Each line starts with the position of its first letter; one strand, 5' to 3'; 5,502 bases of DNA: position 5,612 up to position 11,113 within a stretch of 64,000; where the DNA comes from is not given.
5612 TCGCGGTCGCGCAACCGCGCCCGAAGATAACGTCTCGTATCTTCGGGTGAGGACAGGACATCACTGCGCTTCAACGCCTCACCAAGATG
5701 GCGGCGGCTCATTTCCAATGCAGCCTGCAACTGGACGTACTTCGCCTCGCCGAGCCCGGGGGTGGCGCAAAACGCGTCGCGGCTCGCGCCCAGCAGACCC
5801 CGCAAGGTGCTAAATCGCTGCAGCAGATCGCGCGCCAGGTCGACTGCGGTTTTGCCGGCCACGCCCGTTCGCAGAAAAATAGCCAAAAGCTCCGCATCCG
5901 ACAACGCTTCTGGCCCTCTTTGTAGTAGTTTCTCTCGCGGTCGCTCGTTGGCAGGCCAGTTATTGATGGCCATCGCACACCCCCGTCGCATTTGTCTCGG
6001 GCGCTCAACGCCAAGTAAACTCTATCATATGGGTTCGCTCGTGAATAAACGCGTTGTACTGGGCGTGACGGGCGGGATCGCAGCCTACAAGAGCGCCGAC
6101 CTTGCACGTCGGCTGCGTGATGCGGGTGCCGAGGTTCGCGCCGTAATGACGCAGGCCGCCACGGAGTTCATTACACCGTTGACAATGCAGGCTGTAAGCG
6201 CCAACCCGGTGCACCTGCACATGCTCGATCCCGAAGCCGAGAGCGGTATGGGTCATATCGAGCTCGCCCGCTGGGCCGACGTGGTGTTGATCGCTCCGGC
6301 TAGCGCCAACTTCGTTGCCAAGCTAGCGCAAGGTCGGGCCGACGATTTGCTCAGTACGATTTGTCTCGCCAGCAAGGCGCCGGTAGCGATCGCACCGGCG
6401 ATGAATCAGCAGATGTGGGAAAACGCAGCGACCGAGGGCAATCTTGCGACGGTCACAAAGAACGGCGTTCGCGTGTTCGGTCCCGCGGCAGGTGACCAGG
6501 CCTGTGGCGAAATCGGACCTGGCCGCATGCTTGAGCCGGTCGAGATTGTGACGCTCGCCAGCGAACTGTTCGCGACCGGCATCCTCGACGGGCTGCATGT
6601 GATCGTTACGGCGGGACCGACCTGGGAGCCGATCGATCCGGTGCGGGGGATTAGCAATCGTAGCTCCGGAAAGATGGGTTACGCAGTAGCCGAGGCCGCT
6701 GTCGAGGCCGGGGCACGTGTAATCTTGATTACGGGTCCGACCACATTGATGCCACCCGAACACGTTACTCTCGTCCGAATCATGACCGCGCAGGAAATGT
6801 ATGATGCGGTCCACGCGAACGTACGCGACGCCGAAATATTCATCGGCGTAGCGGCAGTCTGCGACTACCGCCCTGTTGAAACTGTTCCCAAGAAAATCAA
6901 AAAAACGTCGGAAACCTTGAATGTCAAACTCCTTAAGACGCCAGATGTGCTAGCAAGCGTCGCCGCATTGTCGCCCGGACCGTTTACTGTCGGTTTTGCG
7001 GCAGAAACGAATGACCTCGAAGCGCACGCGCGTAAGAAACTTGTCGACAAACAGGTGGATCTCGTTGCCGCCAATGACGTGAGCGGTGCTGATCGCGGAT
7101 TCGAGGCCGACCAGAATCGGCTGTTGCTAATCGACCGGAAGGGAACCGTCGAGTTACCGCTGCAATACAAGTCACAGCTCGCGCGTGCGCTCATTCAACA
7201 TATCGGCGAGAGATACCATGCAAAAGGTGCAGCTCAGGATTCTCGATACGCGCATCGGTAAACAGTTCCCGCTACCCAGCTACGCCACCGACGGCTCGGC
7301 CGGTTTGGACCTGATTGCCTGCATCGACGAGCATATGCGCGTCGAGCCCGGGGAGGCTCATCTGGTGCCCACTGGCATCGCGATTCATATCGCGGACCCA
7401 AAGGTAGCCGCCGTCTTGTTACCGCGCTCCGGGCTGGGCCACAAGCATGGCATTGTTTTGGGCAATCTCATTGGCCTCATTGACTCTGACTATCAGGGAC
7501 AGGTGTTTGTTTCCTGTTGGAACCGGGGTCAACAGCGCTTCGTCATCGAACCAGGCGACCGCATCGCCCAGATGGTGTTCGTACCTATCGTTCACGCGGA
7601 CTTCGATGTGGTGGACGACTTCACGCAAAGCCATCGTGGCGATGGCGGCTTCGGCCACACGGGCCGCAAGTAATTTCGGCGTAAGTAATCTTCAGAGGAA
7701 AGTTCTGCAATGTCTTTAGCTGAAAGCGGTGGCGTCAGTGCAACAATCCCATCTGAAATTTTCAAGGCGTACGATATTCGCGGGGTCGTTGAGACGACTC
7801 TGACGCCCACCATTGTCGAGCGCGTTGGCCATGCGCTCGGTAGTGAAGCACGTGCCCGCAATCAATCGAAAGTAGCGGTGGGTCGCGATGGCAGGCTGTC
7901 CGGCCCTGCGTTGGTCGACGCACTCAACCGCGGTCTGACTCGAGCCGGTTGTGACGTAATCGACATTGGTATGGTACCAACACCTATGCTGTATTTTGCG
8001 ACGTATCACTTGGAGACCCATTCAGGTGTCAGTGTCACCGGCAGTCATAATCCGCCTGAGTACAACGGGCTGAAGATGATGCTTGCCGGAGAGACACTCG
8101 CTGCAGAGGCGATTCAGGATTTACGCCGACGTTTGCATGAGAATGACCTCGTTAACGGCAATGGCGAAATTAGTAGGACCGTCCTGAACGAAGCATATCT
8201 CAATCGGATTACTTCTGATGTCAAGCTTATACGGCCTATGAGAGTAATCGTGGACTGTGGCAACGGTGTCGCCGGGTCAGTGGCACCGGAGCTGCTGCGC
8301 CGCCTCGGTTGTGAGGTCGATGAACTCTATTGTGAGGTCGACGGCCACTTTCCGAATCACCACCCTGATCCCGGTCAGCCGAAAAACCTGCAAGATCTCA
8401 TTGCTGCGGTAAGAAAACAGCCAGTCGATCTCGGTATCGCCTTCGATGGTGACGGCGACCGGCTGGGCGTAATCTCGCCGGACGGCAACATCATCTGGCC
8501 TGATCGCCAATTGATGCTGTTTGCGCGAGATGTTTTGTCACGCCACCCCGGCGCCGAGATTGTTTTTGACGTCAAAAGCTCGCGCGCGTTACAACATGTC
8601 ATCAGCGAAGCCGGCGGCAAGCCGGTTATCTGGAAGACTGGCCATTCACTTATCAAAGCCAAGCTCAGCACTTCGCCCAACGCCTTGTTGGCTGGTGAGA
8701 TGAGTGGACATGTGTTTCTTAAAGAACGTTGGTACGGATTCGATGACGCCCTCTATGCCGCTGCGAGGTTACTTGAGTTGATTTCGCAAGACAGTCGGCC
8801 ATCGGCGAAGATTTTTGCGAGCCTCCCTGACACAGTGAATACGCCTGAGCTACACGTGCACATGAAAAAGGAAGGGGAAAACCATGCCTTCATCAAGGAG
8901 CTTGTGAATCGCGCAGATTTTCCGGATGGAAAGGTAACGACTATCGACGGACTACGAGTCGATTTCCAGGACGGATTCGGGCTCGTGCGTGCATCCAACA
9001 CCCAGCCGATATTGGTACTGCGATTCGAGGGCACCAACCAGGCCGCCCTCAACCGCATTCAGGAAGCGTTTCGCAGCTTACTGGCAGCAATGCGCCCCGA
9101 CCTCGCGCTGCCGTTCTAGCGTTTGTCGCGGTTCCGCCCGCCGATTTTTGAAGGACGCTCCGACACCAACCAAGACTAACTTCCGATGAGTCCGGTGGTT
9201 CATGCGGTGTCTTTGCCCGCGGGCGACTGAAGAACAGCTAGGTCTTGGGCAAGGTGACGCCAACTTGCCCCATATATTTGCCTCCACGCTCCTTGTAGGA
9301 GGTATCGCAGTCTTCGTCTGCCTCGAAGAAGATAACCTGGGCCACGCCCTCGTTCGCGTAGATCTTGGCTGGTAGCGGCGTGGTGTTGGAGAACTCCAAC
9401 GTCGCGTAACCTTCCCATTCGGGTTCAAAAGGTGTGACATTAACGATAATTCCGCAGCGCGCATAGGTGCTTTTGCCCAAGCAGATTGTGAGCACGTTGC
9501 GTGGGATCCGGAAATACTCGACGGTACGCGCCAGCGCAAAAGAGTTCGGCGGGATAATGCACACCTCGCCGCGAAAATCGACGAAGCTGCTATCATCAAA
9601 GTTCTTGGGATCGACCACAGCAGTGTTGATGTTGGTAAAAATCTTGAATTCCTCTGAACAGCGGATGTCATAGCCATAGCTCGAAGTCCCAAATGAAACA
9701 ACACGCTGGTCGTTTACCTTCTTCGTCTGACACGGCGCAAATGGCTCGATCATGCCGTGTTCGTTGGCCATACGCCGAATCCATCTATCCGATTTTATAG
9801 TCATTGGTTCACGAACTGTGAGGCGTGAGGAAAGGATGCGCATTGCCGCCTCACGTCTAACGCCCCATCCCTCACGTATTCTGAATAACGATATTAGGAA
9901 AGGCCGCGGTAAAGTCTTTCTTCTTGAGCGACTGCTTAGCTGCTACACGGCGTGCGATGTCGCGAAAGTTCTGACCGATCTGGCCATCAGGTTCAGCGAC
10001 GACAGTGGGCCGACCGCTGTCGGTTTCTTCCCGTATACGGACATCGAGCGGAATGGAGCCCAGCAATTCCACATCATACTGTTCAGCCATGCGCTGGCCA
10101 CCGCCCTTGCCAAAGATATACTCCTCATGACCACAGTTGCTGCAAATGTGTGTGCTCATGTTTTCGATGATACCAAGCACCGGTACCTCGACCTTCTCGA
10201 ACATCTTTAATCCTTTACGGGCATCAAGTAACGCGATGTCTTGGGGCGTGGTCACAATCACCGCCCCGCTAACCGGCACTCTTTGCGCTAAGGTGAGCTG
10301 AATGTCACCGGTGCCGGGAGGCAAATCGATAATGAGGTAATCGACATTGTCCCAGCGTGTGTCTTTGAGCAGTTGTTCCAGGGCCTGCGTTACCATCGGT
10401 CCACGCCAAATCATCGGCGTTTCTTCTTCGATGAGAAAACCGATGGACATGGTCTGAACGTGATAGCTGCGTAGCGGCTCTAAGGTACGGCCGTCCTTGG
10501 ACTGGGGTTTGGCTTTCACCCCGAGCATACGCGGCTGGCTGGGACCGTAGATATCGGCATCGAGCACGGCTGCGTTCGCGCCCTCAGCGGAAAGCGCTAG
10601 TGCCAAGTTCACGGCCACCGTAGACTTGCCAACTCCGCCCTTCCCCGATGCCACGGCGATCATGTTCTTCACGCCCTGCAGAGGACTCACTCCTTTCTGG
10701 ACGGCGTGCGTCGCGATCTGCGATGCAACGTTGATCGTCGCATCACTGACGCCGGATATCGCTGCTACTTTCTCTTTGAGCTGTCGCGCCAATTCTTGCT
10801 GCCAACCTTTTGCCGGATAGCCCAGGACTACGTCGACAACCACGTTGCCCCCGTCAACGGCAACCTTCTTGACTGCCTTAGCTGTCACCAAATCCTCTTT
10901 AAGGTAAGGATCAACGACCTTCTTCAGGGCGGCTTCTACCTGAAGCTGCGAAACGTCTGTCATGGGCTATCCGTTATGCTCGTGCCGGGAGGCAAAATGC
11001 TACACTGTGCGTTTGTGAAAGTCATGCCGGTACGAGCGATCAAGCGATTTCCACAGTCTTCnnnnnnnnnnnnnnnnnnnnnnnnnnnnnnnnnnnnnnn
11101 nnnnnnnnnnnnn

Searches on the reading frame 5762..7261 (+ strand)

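Call 100: search_protein_families(library=pfam, proteins=[window:5762-7261:+], max_evalue=1e-8)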
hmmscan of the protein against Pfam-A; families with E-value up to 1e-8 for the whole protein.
window:5762-7261:+ (499 aa): 2 families
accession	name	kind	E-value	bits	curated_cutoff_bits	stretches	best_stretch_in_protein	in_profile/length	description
PF04127.22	DFP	-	9.7e-69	231.3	22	1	276-457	2-186/186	DNA/pantothenate metabolism flavoprotein C-terminal domain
PF02441.25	Flavoprotein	-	4e-34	118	22.7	1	96-264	1-156/162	Flavoprotein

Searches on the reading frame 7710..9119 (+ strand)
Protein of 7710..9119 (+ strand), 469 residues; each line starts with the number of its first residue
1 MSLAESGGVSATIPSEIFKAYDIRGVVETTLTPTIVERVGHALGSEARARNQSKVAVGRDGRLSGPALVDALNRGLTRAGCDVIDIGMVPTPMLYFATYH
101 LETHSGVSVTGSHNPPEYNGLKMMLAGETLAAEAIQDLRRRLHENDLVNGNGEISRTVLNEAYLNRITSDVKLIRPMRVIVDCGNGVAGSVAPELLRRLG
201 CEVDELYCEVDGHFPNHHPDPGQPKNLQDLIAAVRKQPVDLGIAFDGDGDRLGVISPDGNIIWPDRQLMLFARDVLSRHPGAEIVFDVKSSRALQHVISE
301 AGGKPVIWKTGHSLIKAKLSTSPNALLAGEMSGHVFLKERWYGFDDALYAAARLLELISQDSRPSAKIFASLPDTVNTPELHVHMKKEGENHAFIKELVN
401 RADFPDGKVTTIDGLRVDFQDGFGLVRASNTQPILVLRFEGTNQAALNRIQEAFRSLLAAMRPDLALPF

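Call 100: search_protein_families(library=pfam, proteins=[window:7710-9119:+], max_evalue=1e-8)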
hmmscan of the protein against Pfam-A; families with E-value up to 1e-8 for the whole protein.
window:7710-9119:+ (469 aa): 4 families
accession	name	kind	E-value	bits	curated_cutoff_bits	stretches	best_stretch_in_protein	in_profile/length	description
PF02878.22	PGM_PMM_I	-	2.1e-37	128.3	22.5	1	16-146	2-135/138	Phosphoglucomutase/phosphomannomutase, alpha/beta/alpha domain I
PF02879.22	PGM_PMM_II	-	1.5e-29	103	29.3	1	161-259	1-103/103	Phosphoglucomutase/phosphomannomutase, alpha/beta/alpha domain II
PF02880.22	PGM_PMM_III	-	1.1e-20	74.3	20.7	1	264-373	2-112/115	Phosphoglucomutase/phosphomannomutase, alpha/beta/alpha domain III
PF00408.26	PGM_PMM_IV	-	4.1e-13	49.6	23.1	1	402-455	13-66/68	Phosphoglucomutase/phosphomannomutase, C-terminal domain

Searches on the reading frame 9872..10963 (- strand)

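Call 100: search_protein_families(library=pfam, proteins=[window:9872-10963:-], max_evalue=1e-8)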
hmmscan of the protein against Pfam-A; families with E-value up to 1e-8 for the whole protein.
window:9872-10963:- (363 aa): 5 families
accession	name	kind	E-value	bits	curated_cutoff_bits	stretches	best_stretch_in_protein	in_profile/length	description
PF10609.15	ParA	-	2.9e-105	351.6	27.1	1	98-340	2-245/246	NUBPL iron-transfer P-loop NTPase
PF01883.24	FeS_assembly_P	-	3.7e-16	59.6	23.5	1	8-79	3-73/73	Iron-sulfur cluster assembly protein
PF01656.29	CbiA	-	2.1e-13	50.7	25.4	1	102-318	1-123/125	CobQ/CobB/MinD/ParA nucleotide binding domain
PF13614.12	AAA_31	-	8.5e-10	39.3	27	0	101-146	3-48/177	AAA domain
PF09140.17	MipZ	-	1e-09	38.6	20.7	1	101-240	2-128/262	ATPase MipZ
